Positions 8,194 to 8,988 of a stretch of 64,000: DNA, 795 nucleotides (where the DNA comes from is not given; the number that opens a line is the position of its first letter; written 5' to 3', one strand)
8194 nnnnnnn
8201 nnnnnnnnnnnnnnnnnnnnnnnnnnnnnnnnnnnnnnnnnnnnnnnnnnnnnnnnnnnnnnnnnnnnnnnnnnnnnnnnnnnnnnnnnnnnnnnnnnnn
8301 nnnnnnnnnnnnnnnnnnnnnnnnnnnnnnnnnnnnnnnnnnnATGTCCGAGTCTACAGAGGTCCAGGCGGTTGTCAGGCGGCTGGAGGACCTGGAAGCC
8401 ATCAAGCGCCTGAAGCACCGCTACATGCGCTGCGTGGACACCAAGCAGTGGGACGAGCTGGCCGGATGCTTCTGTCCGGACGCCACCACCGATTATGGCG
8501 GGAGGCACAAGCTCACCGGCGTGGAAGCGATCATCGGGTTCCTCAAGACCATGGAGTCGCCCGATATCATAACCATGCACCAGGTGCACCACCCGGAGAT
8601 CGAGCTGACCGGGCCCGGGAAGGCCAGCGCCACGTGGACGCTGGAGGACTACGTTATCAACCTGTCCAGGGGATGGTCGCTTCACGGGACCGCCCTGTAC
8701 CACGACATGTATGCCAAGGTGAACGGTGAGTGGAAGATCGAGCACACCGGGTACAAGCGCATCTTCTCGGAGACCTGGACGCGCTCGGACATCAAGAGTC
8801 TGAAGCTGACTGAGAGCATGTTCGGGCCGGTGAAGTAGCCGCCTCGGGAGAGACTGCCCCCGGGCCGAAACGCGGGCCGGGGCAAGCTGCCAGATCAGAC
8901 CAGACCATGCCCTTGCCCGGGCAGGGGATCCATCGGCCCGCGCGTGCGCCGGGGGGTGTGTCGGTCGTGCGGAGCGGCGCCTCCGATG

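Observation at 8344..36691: Island enriched in flavin/OYE reductases, KstD-like flavoprotein, BaiE-like NTF2 protein, SDRs, CoA ligases and an uptake ABC system: candidate anaerobic steroid/bile-acid or aromatic-acid reductive metabolism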

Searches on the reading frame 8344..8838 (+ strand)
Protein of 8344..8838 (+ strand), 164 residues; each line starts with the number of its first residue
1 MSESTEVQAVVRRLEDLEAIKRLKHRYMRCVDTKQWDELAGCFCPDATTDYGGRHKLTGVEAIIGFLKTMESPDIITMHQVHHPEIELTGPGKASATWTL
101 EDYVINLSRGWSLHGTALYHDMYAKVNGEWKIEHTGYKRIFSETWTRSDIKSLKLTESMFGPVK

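Call 4: search_protein_families(library=pfam, proteins=[window:8344-8838:+], max_evalue=0.001)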
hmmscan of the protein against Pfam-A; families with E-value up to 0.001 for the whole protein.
window:8344-8838:+ (164 aa): 2 families
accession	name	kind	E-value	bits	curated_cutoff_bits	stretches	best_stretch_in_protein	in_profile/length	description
PF13577.12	SnoaL_4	-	3e-30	105.3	24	1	12-134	1-124/126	SnoaL-like domain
PF12680.13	SnoaL_2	-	0.00031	21.7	27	1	26-101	3-74/102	SnoaL-like domain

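Call 8: search_protein_families(library=ncbifam, proteins=[window:8344-8838:+], max_evalue=0.00001)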
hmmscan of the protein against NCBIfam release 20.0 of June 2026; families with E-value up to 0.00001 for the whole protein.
window:8344-8838:+ (164 aa): 0 families

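Call 20: search_solved_structures(query=window:8344-8838:+, max_evalue=1, show_alignments=2)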
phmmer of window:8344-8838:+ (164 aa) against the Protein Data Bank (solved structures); distinct sequences matched with E-value up to 1: 12.
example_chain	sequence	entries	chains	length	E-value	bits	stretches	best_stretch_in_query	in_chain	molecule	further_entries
4l8p_A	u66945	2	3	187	1.6e-26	96.1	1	8-148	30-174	Bile acid 7a-dehydratase, BaiE | Bile acid 7-alpha dehydratase, BaiE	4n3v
4leh_A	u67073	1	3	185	1.1e-25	93.4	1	8-148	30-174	Bile acid 7-alpha dehydratase, BaiE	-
4l8o_A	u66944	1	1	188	3e-25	91.9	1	8-158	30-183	Bile acid 7a-dehydratase, BaiE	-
8abt_A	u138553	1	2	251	5.9e-05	25.9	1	6-51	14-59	SnoaL-like domain-containing protein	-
8abu_A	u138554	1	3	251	5.9e-05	25.9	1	6-51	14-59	SnoaL-like domain-containing protein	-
8abv_A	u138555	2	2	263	0.00014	24.7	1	5-51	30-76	SnoaL-like domain-containing protein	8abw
3ef8_A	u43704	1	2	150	0.0067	19.2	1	14-135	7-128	Putative Scyalone Dehydratase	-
2chc_A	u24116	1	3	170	0.011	18.5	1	19-139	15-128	PROTEIN RV3472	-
6p3l_A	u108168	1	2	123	0.082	15.7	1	24-73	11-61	SnoaL-like domain protein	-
6p44_A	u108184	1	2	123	0.12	15.1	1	24-73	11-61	SnoaL-like domain protein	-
7r6j_A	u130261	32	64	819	0.3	13.9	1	11-74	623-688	Chaetomium alpha glucosidase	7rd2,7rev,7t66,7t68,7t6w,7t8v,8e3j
6qek_A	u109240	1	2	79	0.34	13.7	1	5-52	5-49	Magnetosome protein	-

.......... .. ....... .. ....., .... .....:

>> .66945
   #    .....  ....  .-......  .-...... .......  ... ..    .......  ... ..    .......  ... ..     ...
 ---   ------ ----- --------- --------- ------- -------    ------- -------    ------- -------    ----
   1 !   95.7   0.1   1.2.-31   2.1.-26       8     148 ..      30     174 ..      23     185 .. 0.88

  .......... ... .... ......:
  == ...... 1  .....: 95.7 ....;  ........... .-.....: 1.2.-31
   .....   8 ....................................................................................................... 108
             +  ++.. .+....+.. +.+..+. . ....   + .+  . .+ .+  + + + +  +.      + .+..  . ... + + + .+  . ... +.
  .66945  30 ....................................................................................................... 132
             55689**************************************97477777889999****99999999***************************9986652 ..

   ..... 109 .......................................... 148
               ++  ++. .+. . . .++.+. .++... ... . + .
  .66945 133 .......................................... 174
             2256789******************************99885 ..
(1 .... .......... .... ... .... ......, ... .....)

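Call 27: find_homologous_proteins(query=window:8344-8838:+, max_evalue=1e-10)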
Query window:8344-8838:+ (164 aa): 191 proteins with E <= 1e-10 among 206 candidates; the best 120 are listed.
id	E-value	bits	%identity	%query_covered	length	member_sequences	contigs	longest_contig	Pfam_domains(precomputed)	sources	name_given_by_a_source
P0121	9.6e-108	375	99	100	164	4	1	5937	PF13577.13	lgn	-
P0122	1.1e-83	297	78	99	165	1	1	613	PF13577.13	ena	-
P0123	7.1e-74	265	70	97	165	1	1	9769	PF13577.13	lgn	-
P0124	7.3e-74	265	69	99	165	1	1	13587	PF13577.13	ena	-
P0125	4.1e-73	262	69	100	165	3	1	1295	PF13577.13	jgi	jgi:hypothetical protein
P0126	9.4e-72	258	68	99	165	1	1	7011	PF13577.13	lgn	-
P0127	4.4e-71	256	65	99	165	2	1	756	PF13577.13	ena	-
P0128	7.7e-71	255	65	99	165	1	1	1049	PF12680.14,PF13577.13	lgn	-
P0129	8.7e-71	255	67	99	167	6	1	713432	PF13577.13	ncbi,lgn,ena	-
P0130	4.5e-70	252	64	99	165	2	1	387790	PF13577.13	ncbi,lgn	-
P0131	6.9e-70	252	64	99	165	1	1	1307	PF13577.13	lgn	-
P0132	3.5e-67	243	67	97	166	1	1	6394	PF13577.13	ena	-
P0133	2.0e-65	237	62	97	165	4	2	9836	PF13577.13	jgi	jgi:bile-acid 7alpha-dehydratase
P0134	3.7e-65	237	63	97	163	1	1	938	PF13577.13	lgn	-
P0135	1.3e-64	235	64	97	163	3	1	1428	PF13577.13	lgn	-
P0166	6.3e-51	190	52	98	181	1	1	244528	PF12680.14,PF14534.13,PF13577.13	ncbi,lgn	-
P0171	2.6e-48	182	52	98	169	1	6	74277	PF13577.13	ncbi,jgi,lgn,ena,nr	ncbi:MAG: nuclear transport factor 2 family protein [Chloroflexi bacterium]|nr:MAG: nuclear transpor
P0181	3.2e-45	172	52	96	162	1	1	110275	PF12680.14,PF13577.13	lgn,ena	-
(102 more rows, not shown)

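Call 38: find_encoding_contigs(protein=P0129, flank=8000, max_places=1)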
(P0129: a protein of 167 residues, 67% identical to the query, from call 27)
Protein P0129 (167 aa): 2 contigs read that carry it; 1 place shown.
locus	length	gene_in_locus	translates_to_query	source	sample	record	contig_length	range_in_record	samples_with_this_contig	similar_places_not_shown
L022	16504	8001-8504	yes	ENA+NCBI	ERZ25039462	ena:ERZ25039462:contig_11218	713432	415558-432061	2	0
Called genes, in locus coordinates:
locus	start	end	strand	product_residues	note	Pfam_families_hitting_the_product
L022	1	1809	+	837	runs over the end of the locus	-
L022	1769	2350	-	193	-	-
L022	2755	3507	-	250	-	-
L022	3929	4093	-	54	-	-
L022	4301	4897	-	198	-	-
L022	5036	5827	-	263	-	-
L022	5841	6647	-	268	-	PF13380:CoA_binding_2, PF02629:CoA_binding (faint), PF13607:Succ_CoA_lig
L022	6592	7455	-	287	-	PF02492:cobW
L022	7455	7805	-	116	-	PF01155:HypA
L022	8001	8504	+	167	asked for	PF13577:SnoaL_4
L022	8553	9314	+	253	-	PF00106:adh_short, PF08659:KR, PF01370:Epimerase (weak), PF03435:Sacchrp_dh_NADP (faint), PF13561:adh_short_C2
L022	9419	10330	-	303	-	PF13607:Succ_CoA_lig, PF19045:Ligase_CoA_2 (weak)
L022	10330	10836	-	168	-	PF02629:CoA_binding, PF13380:CoA_binding_2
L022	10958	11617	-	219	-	PF19620:DUF6125 (faint)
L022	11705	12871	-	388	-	PF19620:DUF6125 (faint)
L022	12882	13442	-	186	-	PF00132:Hexapep (weak), PF25087:GMPPB_C (faint), PF21711:DCTN5, PF14602:Hexapep_2 (faint), PF00132:Hexapep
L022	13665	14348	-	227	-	PF00106:adh_short, PF08659:KR (weak), PF13561:adh_short_C2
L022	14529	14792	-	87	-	PF02515:CoA_transf_3 (weak)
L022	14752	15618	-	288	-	PF02515:CoA_transf_3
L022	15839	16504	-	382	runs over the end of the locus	PF02515:CoA_transf_3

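Call 83: predict_structure(alignment_id=A2)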
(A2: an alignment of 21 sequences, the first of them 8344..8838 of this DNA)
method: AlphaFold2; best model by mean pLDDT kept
length: 164 residues; sequences in the alignment: 21
mean_pLDDT: 92.7   pTM: 0.87
mean pLDDT of the five models: 92.7, 92.5, 91.6, 91.2, 88.3
residues with pLDDT >= 90: 127; 70-90: 31; 50-70: 6; < 50: 0
segments of 3 or more residues with pLDDT < 50: none
pLDDT, mean of each block of 10 residues (from residue 1): 84 97 98 97 98 92 95 90 96 98 92 96 98 97 89 77 62
secondary structure, 60 per line:
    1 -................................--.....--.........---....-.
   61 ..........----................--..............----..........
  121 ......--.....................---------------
elements in order: H2-33 H36-40 E43-51 E55-58 H60-70 E75-90 E93-106 E111-126 E129-146

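Call 85: fold_search(model_id=the predicted structure, library=pdb)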
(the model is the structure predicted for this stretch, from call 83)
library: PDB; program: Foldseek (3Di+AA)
matches with E <= 10: 1211; with E <= 0.001: 667
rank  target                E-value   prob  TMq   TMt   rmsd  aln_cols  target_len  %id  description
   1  4leh_A                6.1e-16  1.00  0.90  0.89   1.8       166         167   33  Crystal structure of a bile-acid 7-alpha dehydratase (CLOSCI_03134) from Clostridium scindens ATCC 35704 at 2.90 A res (released 2013-08-21)
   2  4l8o                  1.3e-15  1.00  0.88  0.88   2.0       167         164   33  Crystal structure of a bile-acid 7-alpha dehydratase (CLOHYLEM_06634) from Clostridium hylemonae DSM 15053 at 2.20 A res (released 2013-08-21)
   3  4n3v_A                1.7e-15  1.00  0.86  0.84   2.7       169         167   34  Crystal structure of a bile-acid 7-alpha dehydratase (CLOHIR_00079) from Clostridium hiranonis DSM 13275 at 1.89 A res (released 2013-12-04)
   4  4l8p                  2.6e-15  1.00  0.85  0.83   2.0       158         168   34  Crystal structure of a bile-acid 7-alpha dehydratase (CLOHIR_00079) from Clostridium hiranonis DSM 13275 at 1.60 A resol (released 2013-08-21)
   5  3ef8_A                2.9e-10  1.00  0.75  0.82   1.6       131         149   21  Crystal structure of Putative Scytalone Dehydratase (YP_496742.1) from NOVOSPHINGOBIUM AROMATICIVORANS DSM 12444 at 1. (released 2008-09-30)
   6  3a76_B                1.8e-09  1.00  0.78  0.84   1.8       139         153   19  The crystal structure of LinA (released 2010-09-15)
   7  3s5c_F                2.8e-09  1.00  0.74  0.83   1.7       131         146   21  Crystal Structure of a Hexachlorocyclohexane dehydrochlorinase (LinA) Type2 (released 2012-05-23)
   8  3s5c_B                4.1e-09  1.00  0.76  0.84   1.8       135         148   20  Crystal Structure of a Hexachlorocyclohexane dehydrochlorinase (LinA) Type2 (released 2012-05-23)
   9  3a76_C                4.9e-09  1.00  0.78  0.84   1.7       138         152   19  The crystal structure of LinA (released 2010-09-15)
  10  8abt_B                7.8e-09  1.00  0.76  0.54   2.5       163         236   20  Crystal structure of NaLdpA in complex with the product analog Resveratrol (released 2023-02-01)
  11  1idp_A                1.1e-08  1.00  0.69  0.77   2.7       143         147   15  Crystal structure of scytalone dehydratase F162A mutant in the unligated state (released 2003-04-08)
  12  3s5c_A                1.2e-08  1.00  0.75  0.81   1.7       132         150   20  Crystal Structure of a Hexachlorocyclohexane dehydrochlorinase (LinA) Type2 (released 2012-05-23)
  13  3s5c_E                1.3e-08  1.00  0.76  0.81   1.8       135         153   20  Crystal Structure of a Hexachlorocyclohexane dehydrochlorinase (LinA) Type2 (released 2012-05-23)
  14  8abt_A                1.5e-08  1.00  0.77  0.55   2.5       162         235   20  Crystal structure of NaLdpA in complex with the product analog Resveratrol (released 2023-02-01)
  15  3a76_A                1.9e-08  1.00  0.74  0.82   1.7       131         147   20  The crystal structure of LinA (released 2010-09-15)
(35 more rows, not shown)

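Call 87: find_encoding_contigs(protein=P0166, flank=8000, max_places=1)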
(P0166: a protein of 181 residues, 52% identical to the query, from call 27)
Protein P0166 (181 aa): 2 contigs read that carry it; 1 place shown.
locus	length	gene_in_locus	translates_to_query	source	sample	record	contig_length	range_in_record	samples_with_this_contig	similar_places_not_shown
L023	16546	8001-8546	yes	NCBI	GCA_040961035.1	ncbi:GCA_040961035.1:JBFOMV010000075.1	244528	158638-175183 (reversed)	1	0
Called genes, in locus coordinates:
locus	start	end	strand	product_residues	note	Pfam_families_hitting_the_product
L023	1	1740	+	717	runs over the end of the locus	PF05378:Hydant_A_N, PF01968:Hydantoinase_A, PF19278:Hydant_A_C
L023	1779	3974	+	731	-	PF02538:Hydantoinase_B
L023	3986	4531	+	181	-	PF08882:Acetone_carb_G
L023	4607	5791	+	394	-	PF13458:Peripla_BP_6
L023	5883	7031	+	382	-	PF08240:ADH_N, PF16912:Glu_dehyd_C (weak), PF00107:ADH_zinc_N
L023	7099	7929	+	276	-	PF00106:adh_short, PF08659:KR (weak), PF13561:adh_short_C2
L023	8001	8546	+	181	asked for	PF13577:SnoaL_4, PF14534:DUF4440 (faint), PF12680:SnoaL_2 (weak)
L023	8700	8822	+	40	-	-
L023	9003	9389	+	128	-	-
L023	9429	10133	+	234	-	PF00072:Response_reg, PF00486:Trans_reg_C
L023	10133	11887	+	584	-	PF16736:sCache_like (weak), PF00672:HAMP, PF00989:PAS, PF08448:PAS_4, PF12860:PAS_7 (faint), PF00512:HisKA, PF02518:HATPase_c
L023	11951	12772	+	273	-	PF01547:SBP_bac_1 (faint), PF12849:PBP_like_2, PF13531:SBP_bac_11 (faint), PF12727:PBP_like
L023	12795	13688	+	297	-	PF00528:BPD_transp_1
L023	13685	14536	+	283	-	PF00528:BPD_transp_1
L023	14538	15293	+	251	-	PF02463:SMC_N (faint), PF00005:ABC_tran, PF13304:AAA_21 (weak)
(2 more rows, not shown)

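Call 88: find_encoding_contigs(protein=P0181, flank=8000, max_places=1)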
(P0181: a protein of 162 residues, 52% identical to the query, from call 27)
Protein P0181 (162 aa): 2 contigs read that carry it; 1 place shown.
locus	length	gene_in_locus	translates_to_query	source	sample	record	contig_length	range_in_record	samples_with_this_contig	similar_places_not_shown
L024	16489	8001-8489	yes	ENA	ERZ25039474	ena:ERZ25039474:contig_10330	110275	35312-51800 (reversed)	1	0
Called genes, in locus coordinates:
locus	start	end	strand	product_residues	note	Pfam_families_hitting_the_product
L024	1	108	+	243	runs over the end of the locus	PF00561:Abhydrolase_1, PF12146:Hydrolase_4, PF12697:Abhydrolase_6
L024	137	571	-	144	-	PF13205:Big_5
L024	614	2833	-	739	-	PF07715:Plug, PF00593:TonB_dep_Rec_b-barrel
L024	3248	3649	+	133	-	PF03965:Penicillinase_R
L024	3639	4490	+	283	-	PF05569:Peptidase_M56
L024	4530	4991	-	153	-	PF13577:SnoaL_4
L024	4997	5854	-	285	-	PF00296:Bac_luciferase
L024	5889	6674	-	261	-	PF00106:adh_short, PF08659:KR, PF13561:adh_short_C2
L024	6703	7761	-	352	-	PF00296:Bac_luciferase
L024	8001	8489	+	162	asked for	PF13577:SnoaL_4, PF12680:SnoaL_2 (weak)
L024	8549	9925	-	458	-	PF13701:DDE_Tnp_1_4, PF01609:DDE_Tnp_1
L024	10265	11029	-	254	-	PF00106:adh_short, PF08659:KR, PF13561:adh_short_C2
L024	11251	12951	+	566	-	PF01979:Amidohydro_1 (faint), PF07969:Amidohydro_3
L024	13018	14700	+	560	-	PF07969:Amidohydro_3, PF01979:Amidohydro_1 (weak)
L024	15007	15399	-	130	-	PF12680:SnoaL_2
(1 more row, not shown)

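Call 89: find_encoding_contigs(protein=P0171, flank=8000, max_places=1)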
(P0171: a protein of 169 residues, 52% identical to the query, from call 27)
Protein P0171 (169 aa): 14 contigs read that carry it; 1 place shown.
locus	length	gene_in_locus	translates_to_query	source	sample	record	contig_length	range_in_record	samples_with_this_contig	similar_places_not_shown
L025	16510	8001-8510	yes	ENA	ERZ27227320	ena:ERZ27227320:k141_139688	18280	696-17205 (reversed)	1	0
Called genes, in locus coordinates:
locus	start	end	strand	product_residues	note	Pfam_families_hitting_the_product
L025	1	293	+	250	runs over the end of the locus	PF01925:TauE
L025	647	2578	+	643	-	PF00724:Oxidored_FMN, PF07992:Pyr_redox_2, PF00070:Pyr_redox (weak), PF00890:FAD_binding_2 (weak), PF01266:DAO (weak), PF12831:FAD_oxidored (weak), PF13450:NAD_binding_8, PF13738:Pyr_redox_3, +2 more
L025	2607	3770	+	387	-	PF19620:DUF6125 (weak), PF14196:ATC_hydrolase (faint), PF19620:DUF6125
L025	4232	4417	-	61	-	-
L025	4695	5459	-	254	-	PF00106:adh_short, PF08659:KR, PF13561:adh_short_C2, PF23441:SDR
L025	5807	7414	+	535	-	PF00890:FAD_binding_2, PF01266:DAO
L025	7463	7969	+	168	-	PF13577:SnoaL_4, PF12680:SnoaL_2 (faint)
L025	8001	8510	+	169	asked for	PF13577:SnoaL_4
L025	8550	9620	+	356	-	PF12797:Fer4_2 (faint), PF12837:Fer4_6 (faint), PF13237:Fer4_10 (weak), PF00037:Fer4 (weak), PF12838:Fer4_7, PF13187:Fer4_9, PF13459:Fer4_15 (faint)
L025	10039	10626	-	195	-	PF13489:Methyltransf_23, PF01135:PCMT (weak), PF01209:Ubie_methyltran, PF06325:PrmA (weak), PF13847:Methyltransf_31, PF08241:Methyltransf_11, PF08242:Methyltransf_12, PF13649:Methyltransf_25, +1 more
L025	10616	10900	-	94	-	-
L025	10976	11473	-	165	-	PF03551:PadR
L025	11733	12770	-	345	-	PF00753:Lactamase_B, PF19583:ODP (faint)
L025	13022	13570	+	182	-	PF09721:Exosortase_EpsH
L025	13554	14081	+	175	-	-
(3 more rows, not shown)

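Call 97: search_protein_representatives(protein=window:8344-8838:+)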
Query: 164 residues. Proteins with E-value up to 0.001 (for the whole library): 3051; up to 1e-10: 891; up to 1e-30: 23. The best 150 are listed.
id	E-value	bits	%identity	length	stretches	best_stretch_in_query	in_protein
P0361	2.6e-60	219.1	35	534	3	11-144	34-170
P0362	4.3e-51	189.1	54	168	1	2-163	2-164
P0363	7.6e-50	185.0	40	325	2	11-149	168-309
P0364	1.4e-45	171.2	37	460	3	12-135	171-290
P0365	5.8e-43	162.6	36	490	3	14-143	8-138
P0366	3.7e-41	156.8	50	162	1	14-160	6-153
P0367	8.0e-41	155.7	34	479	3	10-134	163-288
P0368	5.5e-39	149.7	48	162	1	4-156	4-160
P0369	1.1e-38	148.8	31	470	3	13-146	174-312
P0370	1.5e-38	148.3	31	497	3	5-146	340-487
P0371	6.7e-38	146.2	35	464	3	13-134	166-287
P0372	1.9e-37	144.7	33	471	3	13-149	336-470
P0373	4.8e-37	143.4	45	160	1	4-157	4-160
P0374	2.7e-34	134.4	41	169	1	1-157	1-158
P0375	2.5e-33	131.3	49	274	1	14-147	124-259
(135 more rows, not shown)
